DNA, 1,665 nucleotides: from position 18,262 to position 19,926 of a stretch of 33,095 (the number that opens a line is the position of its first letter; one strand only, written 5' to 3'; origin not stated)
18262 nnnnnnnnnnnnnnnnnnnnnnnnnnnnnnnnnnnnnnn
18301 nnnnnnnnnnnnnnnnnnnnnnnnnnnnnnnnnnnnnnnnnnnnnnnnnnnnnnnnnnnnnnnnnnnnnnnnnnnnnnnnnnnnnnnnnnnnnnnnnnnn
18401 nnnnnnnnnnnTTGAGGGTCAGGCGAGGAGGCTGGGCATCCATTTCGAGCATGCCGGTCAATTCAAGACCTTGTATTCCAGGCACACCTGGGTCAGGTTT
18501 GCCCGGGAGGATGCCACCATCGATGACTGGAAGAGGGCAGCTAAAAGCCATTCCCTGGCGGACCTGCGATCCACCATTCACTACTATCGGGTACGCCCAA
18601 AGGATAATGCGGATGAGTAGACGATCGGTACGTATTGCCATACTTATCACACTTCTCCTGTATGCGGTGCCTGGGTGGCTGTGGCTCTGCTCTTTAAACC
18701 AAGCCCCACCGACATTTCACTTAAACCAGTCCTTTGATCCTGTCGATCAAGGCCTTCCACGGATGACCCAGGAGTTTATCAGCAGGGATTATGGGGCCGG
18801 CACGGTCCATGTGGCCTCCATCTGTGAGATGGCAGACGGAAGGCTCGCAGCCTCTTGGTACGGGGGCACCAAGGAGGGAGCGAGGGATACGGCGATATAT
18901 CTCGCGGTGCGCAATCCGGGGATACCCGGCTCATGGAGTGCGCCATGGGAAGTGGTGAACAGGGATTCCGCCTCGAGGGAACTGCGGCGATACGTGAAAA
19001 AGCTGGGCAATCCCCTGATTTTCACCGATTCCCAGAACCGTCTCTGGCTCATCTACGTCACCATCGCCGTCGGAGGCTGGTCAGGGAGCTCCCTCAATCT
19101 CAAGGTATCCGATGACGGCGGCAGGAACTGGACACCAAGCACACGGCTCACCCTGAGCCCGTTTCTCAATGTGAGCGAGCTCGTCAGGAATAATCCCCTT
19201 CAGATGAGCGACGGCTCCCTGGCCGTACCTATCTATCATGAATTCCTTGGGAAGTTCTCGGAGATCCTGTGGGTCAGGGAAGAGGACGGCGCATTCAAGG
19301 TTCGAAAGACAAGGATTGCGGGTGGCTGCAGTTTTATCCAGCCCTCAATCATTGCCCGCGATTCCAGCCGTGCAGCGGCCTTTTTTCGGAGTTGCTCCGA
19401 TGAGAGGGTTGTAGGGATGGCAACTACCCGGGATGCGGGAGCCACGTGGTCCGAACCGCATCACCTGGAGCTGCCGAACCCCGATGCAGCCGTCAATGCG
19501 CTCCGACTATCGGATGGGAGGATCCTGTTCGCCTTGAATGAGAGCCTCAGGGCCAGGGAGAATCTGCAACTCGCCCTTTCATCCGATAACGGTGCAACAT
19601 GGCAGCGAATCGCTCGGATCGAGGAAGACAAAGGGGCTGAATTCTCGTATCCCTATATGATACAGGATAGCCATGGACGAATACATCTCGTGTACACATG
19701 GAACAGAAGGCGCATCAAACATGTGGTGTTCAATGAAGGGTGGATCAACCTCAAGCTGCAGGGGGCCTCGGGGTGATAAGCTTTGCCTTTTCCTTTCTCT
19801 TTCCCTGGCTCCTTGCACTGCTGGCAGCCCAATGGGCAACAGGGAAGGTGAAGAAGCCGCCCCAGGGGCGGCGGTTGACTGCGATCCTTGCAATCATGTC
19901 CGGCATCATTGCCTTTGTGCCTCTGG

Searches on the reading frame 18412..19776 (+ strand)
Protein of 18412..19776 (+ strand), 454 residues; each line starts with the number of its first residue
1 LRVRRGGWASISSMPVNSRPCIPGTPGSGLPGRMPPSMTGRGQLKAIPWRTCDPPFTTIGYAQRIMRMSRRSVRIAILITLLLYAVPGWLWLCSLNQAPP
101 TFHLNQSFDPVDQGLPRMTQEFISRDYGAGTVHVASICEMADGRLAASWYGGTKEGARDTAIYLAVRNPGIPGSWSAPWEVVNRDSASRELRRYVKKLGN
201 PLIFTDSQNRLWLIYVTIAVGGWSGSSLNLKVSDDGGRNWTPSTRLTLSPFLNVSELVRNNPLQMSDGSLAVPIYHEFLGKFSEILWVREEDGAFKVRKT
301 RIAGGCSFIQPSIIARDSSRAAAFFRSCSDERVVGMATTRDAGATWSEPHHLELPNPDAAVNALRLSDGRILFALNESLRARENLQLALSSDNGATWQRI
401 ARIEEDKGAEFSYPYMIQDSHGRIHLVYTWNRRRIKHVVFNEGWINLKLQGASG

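Call 78: search_protein_families(library=pfam, proteins=[window:18412-19776:+], max_evalue=0.00001)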
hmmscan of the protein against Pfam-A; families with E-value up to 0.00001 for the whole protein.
window:18412-19776:+ (454 aa): 2 families
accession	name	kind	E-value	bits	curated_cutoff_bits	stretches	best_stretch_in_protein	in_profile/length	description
PF13088.12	BNR_2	-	3.1e-74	250.2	31.4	1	143-426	1-277/277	BNR repeat-like domain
PF02012.26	BNR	-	3.5e-07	29.7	27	0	232-241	2-11/12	BNR/Asp-box repeat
